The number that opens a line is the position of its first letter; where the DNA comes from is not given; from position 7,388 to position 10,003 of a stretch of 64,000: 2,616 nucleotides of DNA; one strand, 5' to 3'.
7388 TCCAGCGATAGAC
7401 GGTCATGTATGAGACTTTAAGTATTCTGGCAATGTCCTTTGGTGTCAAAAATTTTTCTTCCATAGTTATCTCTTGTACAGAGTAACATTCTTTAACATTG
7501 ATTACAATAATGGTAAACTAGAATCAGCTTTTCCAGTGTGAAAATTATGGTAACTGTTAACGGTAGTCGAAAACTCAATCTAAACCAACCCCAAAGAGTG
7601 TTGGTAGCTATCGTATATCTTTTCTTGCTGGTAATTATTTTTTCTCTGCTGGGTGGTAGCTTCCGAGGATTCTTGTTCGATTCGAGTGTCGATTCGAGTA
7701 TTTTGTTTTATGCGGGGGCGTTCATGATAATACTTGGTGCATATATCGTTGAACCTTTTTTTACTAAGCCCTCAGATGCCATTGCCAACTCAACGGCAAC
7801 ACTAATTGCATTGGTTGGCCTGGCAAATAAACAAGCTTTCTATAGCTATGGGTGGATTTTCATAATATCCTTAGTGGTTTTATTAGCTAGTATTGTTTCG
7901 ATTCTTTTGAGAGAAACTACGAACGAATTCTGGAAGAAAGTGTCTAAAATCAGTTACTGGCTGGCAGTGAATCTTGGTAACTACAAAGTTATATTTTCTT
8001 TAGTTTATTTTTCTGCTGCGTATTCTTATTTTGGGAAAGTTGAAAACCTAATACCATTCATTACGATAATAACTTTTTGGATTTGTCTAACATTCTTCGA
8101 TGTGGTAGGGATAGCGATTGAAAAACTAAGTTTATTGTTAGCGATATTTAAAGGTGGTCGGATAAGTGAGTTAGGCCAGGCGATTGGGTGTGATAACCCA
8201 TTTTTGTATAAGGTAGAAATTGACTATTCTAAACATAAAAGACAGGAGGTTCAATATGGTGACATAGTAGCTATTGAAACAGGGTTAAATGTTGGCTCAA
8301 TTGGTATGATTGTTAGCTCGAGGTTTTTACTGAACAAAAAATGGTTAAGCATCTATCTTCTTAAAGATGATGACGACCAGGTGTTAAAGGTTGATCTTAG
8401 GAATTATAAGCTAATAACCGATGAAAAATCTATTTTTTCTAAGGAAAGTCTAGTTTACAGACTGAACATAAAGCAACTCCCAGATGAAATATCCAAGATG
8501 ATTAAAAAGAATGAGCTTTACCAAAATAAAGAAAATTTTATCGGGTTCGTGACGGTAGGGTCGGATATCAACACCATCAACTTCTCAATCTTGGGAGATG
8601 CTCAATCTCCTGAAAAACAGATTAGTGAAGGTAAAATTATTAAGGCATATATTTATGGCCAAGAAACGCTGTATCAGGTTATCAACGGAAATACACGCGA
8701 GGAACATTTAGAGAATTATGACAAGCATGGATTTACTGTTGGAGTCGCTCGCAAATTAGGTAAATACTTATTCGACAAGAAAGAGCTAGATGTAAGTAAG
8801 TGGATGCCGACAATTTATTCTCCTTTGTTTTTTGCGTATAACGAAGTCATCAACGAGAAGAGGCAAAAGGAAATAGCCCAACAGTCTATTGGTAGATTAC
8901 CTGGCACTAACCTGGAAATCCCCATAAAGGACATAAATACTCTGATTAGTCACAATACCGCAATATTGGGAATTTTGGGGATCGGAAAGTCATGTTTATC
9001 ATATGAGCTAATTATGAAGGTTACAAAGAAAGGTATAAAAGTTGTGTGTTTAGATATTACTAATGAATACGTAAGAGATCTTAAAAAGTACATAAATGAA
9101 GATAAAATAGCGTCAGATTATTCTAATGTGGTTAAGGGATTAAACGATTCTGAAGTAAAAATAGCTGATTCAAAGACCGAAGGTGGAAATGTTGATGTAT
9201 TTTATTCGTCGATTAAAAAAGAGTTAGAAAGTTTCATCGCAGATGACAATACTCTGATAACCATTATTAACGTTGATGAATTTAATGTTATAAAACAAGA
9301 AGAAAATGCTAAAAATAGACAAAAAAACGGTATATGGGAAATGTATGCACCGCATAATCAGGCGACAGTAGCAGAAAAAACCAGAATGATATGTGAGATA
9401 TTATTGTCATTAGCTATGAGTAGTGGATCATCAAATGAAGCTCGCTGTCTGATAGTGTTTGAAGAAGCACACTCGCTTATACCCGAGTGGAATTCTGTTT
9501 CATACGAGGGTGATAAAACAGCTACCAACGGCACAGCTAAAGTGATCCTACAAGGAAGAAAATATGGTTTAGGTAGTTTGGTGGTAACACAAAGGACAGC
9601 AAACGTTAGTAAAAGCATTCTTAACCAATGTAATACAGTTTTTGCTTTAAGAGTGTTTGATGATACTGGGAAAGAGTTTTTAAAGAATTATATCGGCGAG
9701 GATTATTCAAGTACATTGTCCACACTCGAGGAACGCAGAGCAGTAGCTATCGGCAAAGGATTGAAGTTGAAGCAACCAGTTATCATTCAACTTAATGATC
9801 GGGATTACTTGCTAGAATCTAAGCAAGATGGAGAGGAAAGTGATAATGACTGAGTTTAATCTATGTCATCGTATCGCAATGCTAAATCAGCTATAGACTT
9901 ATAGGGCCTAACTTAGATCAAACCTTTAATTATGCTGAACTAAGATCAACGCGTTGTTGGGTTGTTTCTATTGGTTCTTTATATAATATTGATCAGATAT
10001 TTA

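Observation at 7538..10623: Membrane-anchored HerA/DUF87 ATPase plus a lysine-rich ORF, encoded divergently next to a type III R-M in a low-GC island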

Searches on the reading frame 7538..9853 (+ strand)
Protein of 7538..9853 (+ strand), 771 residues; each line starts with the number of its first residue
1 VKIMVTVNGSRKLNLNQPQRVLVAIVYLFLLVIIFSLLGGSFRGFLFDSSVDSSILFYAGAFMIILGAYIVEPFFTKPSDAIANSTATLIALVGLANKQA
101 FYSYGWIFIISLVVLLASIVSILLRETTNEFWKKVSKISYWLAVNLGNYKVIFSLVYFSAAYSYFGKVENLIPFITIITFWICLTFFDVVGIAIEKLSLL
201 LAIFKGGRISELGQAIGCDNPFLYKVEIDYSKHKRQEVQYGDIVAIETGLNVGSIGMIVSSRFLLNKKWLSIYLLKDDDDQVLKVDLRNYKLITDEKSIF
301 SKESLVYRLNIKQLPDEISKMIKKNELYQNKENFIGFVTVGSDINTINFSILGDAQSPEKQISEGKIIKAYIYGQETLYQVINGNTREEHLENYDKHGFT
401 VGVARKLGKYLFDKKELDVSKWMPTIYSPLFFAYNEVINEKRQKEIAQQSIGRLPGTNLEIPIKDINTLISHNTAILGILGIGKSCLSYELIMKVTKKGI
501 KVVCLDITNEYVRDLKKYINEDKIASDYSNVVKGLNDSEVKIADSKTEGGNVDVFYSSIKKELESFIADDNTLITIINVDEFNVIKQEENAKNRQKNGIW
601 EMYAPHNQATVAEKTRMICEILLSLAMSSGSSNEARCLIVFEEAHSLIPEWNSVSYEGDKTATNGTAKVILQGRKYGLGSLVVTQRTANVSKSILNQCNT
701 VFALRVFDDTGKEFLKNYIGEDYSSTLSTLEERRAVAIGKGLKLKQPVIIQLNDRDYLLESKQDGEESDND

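Call 7: search_protein_families(library=pfam, proteins=[window:7538-9853:+], max_evalue=0.01)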
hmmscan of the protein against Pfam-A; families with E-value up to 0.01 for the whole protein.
window:7538-9853:+ (771 aa): 4 families
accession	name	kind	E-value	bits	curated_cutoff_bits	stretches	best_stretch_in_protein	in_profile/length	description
PF01935.23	DUF87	-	1e-08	36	23.2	1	451-533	3-69/220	Helicase HerA, central domain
PF12846.13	AAA_10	-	0.00045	19.8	27.5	1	472-532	22-78/362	AAA-like domain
PF12366.13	Casc1_C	-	0.0058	16.4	26.2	1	491-561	70-140/222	Cancer susceptibility candidate 1 C-terminal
PF20720.3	nSTAND3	-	0.0066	16.6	27.2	0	475-522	21-64/155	Novel STAND NTPase 3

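Call 8: search_protein_families(library=padloc, proteins=[window:7538-9853:+], max_evalue=0.01)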
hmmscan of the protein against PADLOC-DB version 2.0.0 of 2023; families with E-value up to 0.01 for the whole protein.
window:7538-9853:+ (771 aa): 11 families
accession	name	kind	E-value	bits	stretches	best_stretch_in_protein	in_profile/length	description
PDLC04105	HerA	-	4.8e-27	92.8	2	618-751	401-536/576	-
PDLC02185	HerA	-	1.1e-18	65.3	2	627-751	437-560/585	-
PDLC04100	HerA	-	4.9e-18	63.1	2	627-750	431-555/580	-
PDLC04103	HerA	-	1.6e-16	57.8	2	617-753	422-557/579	-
PDLC02188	HerA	-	2.3e-16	57.8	1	632-754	424-544/578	-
PDLC04106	HerA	-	1.3e-15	55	1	617-754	490-630/667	-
PDLC04098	HerA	-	1.5e-15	54.8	1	614-754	506-648/686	-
PDLC04104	HerA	-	1.5e-14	51.5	1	618-744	202-330/379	-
PDLC04102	HerA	-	2.6e-14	50.5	2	610-747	479-616/654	-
PDLC01055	HerA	-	4.2e-09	33.7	1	632-709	412-483/532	Type III coevolved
PDLC04140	mad8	-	1.4e-08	32.6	1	470-735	26-284/314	mads_8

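Call 10: find_homologous_proteins(query=window:7538-9853:+)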
Query window:7538-9853:+ (771 aa): 460 proteins with E <= 0.001 among 8000 candidates; the best 120 are listed.
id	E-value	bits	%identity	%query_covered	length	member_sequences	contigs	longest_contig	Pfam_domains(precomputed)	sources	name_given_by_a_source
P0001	0.0e+0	1689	100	100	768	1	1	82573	PF01935.24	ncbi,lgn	-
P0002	0.0e+0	1199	71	99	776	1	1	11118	PF01935.24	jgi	-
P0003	0.0e+0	1150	71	98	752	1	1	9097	PF01935.24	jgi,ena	-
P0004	0.0e+0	1114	67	100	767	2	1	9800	PF01935.24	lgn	-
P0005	4.2e-288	976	59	98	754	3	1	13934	PF01935.24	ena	-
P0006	1.0e-284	965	60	98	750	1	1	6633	PF01935.24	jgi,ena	-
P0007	7.7e-284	962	59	96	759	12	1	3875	PF01935.24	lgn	-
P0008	1.7e-282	957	56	97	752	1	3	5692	PF01935.24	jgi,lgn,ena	-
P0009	2.4e-282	957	59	98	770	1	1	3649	PF01935.24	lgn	-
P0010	4.9e-282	956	59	97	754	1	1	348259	PF01935.24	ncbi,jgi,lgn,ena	ncbi:MAG: DUF87 domain-containing protein [Patescibacteria group bacterium]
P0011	7.0e-280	949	57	97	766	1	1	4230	PF01935.24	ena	-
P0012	2.5e-279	947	58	96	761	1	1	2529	PF01935.24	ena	-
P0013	2.8e-279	947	58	97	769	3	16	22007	PF01935.24,PF12846.14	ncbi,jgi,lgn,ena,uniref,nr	ncbi:hypothetical protein A2334_00725 [Candidatus Roizmanbacteria bacterium RIFOXYB2_FULL_38_10]|uni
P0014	4.1e-279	946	58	97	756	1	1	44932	PF01935.24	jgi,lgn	jgi:hypothetical protein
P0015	1.7e-277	941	57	96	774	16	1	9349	PF01935.24,PF12846.14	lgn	-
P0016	1.8e-277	941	56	98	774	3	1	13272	PF01935.24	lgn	-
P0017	3.0e-277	940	58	96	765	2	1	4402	PF01935.24,PF12846.14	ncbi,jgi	jgi:DNA helicase HerA-like ATPase/energy-converting hydrogenase Eha subunit E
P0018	5.3e-277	939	56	98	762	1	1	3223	PF01935.24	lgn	-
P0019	9.0e-276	935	58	96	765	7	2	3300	PF01935.24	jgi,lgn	-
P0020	1.5e-275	934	57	98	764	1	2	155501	PF01935.24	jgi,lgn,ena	-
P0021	2.7e-275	933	58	97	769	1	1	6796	PF01935.24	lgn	-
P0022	3.0e-275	933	58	96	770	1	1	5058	PF01935.24,PF12846.14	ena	-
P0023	2.4e-274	930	56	97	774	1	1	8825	PF01935.24,PF12846.14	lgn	-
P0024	2.6e-274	930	57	97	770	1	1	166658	PF01935.24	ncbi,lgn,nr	ncbi:MAG: AAA-like domain protein [Microgenomates group bacterium ADurb.Bin219]|nr:MAG: AAA-like dom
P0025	2.9e-274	930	56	97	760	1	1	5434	PF01935.24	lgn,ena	-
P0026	5.8e-274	929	58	96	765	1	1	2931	PF01935.24,PF12846.14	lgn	-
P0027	6.1e-274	929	58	96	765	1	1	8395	PF01935.24,PF12846.14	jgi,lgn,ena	-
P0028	3.8e-273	926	57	97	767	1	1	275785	PF01935.24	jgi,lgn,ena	-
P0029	3.6e-272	923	57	97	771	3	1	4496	PF01935.24,PF12846.14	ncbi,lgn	-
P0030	3.7e-272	923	56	96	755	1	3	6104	PF01935.24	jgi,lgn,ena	-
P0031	4.6e-272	923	57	97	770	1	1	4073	PF01935.24,PF12846.14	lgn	-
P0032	2.9e-270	917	56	96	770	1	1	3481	PF01935.24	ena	-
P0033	3.3e-270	917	56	96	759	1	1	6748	PF01935.24,PF12846.14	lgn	-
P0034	5.6e-270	916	55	98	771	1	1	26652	PF01935.24,PF12846.14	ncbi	-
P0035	1.3e-269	915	57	98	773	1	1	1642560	PF01935.24,PF12846.14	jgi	jgi:hypothetical protein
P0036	6.6e-269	912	56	97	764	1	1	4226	PF01935.24,PF12846.14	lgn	-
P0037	7.3e-269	912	56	97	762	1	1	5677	PF01935.24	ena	-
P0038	8.2e-267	905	56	97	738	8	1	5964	PF01935.24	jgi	-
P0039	1.4e-265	901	56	97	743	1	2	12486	PF01935.24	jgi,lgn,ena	-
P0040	2.7e-265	900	56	96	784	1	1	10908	PF01935.24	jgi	jgi:hypothetical protein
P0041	4.9e-263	893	55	98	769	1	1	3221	PF01935.24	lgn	-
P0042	1.2e-261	888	55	96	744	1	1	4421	PF01935.24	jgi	jgi:hypothetical protein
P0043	2.4e-261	887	56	96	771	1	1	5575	PF01935.24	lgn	-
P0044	2.8e-261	887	55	97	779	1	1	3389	PF01935.24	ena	-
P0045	4.1e-261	887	56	96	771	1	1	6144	PF01935.24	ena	-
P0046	5.0e-261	886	54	97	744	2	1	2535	PF01935.24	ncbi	ncbi:MAG: ATP-binding protein [bacterium]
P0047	2.2e-260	884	55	97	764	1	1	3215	PF01935.24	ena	-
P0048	3.0e-260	884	54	96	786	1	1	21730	PF01935.24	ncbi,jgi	-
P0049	4.3e-260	883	54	97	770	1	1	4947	PF01935.24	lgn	-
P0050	4.9e-260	883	56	96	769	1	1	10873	PF01935.24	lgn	-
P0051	2.0e-259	881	55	97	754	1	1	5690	PF01935.24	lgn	-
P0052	2.2e-259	881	54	96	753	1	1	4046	PF01935.24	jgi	-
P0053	4.3e-259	880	53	98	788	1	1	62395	PF01935.24,PF12846.14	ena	-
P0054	4.3e-257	873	54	97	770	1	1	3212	PF01935.24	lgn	-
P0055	8.2e-257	872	56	94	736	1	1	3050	PF01935.24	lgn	-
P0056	2.2e-256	871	55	97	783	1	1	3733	PF01935.24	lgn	-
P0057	2.5e-256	871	55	97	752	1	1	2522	PF01935.24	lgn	-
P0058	3.7e-256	870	55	97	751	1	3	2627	PF01935.24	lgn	-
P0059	5.0e-256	870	54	97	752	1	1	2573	PF01935.24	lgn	-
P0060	7.9e-256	869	53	97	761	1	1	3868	PF01935.24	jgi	jgi:uncharacterized protein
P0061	3.8e-254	863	58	90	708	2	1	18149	PF01935.24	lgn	-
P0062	8.8e-254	862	53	97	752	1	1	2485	PF01935.24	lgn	-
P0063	2.5e-253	861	54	97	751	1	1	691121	PF01935.24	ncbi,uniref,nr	ncbi:ATP-binding protein [Gramella sp. KN1008]|uniref:ATP-binding protein n=1 Tax=Gramella sp. KN100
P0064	2.6e-253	861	52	98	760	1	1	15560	PF01935.24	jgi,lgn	-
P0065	6.7e-253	859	53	99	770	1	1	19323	PF01935.24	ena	-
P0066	3.6e-252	857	54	97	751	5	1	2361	PF01935.24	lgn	-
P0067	4.1e-252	857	57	90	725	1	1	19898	PF01935.24,PF12846.14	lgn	-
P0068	1.4e-251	855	53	96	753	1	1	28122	PF01935.24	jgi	jgi:energy-converting hydrogenase Eha subunit E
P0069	5.5e-251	853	53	96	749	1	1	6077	PF01935.24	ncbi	-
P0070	2.2e-250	851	53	96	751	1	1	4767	PF01935.24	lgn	-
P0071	5.7e-250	850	53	97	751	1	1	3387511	PF01935.24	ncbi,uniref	ncbi:ATP-binding protein [Flagellimonas sp. GZD32]|uniref:ATP-binding protein n=1 Tax=Flagellimonas 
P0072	6.2e-250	850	55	93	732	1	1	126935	PF01935.24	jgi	-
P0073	4.3e-249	847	52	97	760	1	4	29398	PF01935.24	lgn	-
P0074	1.3e-248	845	53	98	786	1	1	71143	PF01935.24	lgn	-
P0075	1.7e-248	845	53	97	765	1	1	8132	PF01935.24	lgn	-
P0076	1.3e-246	839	52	97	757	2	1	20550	PF01935.24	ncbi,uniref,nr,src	ncbi:hypothetical protein A3D42_03035 [Candidatus Nomurabacteria bacterium RIFCSPHIGHO2_02_FULL_41_1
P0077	2.3e-245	834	51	97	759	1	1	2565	PF01935.24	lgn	-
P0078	1.5e-243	829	52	97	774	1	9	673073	PF01935.24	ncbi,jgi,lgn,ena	-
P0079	3.0e-243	827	52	97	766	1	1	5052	PF01935.24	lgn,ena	-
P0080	6.3e-243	826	50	97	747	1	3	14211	PF01935.24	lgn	-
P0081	1.7e-241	822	50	97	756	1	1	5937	PF01935.24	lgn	-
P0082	2.6e-241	821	50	96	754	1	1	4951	PF01935.24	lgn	-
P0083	2.0e-239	815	51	97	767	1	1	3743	PF01935.24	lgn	-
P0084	3.7e-239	814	50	98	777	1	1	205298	PF01935.24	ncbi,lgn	-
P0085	3.8e-239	814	52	97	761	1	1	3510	PF01935.24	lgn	-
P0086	6.2e-239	813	50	97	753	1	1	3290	PF01935.24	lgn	-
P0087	7.6e-236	803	49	96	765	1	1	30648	PF01935.24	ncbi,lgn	-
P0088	3.9e-234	797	51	93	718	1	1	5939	PF01935.24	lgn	-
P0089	5.9e-230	784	51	98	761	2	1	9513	PF01935.24,PF12846.14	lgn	-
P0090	6.3e-227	774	48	98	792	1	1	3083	PF01935.24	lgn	-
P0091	4.2e-226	771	48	97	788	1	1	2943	PF01935.24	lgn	-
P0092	7.0e-225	767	50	96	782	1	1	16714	PF01935.24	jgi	jgi:uncharacterized protein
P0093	6.1e-224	764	48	97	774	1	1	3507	PF01935.24,PF12846.14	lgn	-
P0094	6.4e-223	760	50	96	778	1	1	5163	PF01935.24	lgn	-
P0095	9.4e-222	756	49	96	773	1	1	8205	PF01935.24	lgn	-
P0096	1.8e-221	756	48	97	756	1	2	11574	PF01935.24,PF12846.14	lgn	-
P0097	5.5e-221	754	48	97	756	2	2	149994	PF01935.24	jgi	-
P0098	1.2e-220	753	50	91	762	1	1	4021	PF01935.24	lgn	-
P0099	1.6e-220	752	50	96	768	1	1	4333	PF01935.24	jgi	jgi:hypothetical protein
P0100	3.3e-220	751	49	96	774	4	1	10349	PF01935.24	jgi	jgi:hypothetical protein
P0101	7.1e-220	750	48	96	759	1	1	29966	PF01935.24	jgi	jgi:uncharacterized protein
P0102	5.0e-219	747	48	98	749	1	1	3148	PF01935.24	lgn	-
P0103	4.6e-218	744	50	92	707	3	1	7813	PF01935.24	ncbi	-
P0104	2.1e-217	742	46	98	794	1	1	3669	PF01935.24,PF12846.14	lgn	-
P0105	2.4e-217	742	49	97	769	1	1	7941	PF01935.24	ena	-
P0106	3.4e-217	741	46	96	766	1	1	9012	PF01935.24,PF12846.14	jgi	jgi:hypothetical protein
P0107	4.1e-217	741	48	96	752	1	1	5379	PF01935.24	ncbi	-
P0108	1.8e-216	739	51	90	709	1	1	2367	PF01935.24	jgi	-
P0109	1.9e-214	732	47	97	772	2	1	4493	PF01935.24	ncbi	-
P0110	2.5e-214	732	48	97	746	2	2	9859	PF01935.24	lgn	-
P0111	2.8e-214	732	47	98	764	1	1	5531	PF01935.24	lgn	-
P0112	1.4e-213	729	47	96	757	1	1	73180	PF01935.24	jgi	jgi:DNA helicase HerA-like ATPase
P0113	1.6e-213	729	49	92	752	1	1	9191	PF01935.24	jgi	jgi:uncharacterized protein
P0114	4.5e-212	724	48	99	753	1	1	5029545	PF01935.24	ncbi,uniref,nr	ncbi:ATP-binding protein [Flavivirga spongiicola]|uniref:DUF87 domain-containing protein n=1 Tax=Fla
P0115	6.8e-212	724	48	97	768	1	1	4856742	PF01935.24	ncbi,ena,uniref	ncbi:ATP-binding protein [Reichenbachiella sp.]|uniref:ATP-binding protein n=1 Tax=Reichenbachiella 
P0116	1.2e-210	720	49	97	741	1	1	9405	PF01935.24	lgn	-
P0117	2.0e-210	719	46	97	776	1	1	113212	PF01935.24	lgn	-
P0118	2.2e-210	719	48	97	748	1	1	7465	PF01935.24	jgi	-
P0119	2.3e-210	719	48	97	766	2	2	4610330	PF01935.24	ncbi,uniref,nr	ncbi:DUF87 domain-containing protein [Muricauda oceani]|uniref:ATP-binding protein n=1 Tax=Flagellim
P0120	5.0e-210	718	49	99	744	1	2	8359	PF01935.24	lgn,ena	-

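Call 12: find_encoding_contigs(protein=P0010, flank=8000, max_places=3)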
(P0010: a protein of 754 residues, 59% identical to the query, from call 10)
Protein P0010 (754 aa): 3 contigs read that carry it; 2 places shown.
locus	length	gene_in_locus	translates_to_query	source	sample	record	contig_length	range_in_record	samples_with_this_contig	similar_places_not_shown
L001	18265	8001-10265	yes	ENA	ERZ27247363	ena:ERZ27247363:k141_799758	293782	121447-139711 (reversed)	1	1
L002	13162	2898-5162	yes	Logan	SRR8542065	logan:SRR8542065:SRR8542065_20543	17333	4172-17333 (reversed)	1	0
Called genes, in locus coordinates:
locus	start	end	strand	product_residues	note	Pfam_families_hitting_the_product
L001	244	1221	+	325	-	PF03330:DPBB_1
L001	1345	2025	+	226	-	PF00005:ABC_tran, PF13401:AAA_22 (faint), PF13304:AAA_21 (faint)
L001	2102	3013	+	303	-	PF18075:FtsX_ECD, PF02687:FtsX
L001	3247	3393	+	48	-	PF14471:DUF4428 (weak)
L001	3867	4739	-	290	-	PF00892:EamA, PF06800:Sugar_transport (weak), PF00892:EamA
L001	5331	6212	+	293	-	PF00145:DNA_methylase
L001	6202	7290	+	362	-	PF09561:RE_HpaII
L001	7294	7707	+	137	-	PF03852:Vsr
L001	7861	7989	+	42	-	-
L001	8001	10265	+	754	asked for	PF01935:DUF87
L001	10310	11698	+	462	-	PF05970:PIF1, PF13245:AAA_19, PF13401:AAA_22 (weak), PF13604:AAA_30, PF01443:Viral_helicase1 (faint), PF21530:Pif1_2B_dom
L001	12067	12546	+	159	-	-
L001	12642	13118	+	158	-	PF01625:PMSR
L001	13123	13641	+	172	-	PF13302:Acetyltransf_3, PF13420:Acetyltransf_4, PF00583:Acetyltransf_1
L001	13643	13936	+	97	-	-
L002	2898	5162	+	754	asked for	PF01935:DUF87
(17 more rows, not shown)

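Call 13: find_encoding_contigs(protein=P0071, flank=8000, max_places=3)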
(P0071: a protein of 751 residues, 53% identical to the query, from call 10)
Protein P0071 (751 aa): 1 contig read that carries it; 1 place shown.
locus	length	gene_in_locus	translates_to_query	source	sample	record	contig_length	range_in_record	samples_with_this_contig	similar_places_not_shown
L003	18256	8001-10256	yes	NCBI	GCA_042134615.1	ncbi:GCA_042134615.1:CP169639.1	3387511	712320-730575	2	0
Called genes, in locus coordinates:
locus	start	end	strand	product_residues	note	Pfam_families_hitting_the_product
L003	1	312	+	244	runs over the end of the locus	PF08032:SpoU_sub_bind, PF00588:SpoU_methylase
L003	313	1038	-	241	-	PF01694:Rhomboid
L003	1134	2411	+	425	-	PF05496:RuvB_N, PF00493:MCM (faint), PF00158:Sigma54_activat (faint), PF01078:Mg_chelatase (faint), PF20720:nSTAND3 (faint), PF00004:AAA, PF16193:AAA_assoc_2, PF12002:MgsA_C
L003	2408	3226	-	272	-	-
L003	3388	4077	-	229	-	PF00702:Hydrolase, PF13419:HAD_2, PF13242:Hydrolase_like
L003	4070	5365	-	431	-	PF23019:DUF7033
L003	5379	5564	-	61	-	PF04002:RadC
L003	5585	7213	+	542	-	PF00239:Resolvase, PF07508:Recombinase, PF13408:Zn_ribbon_recom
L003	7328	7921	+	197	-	PF00239:Resolvase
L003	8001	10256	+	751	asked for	PF01935:DUF87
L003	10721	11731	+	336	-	-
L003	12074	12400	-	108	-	-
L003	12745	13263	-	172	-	-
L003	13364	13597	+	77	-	PF13560:HTH_31, PF12844:HTH_19, PF01381:HTH_3, PF13443:HTH_26 (weak)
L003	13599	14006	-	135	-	-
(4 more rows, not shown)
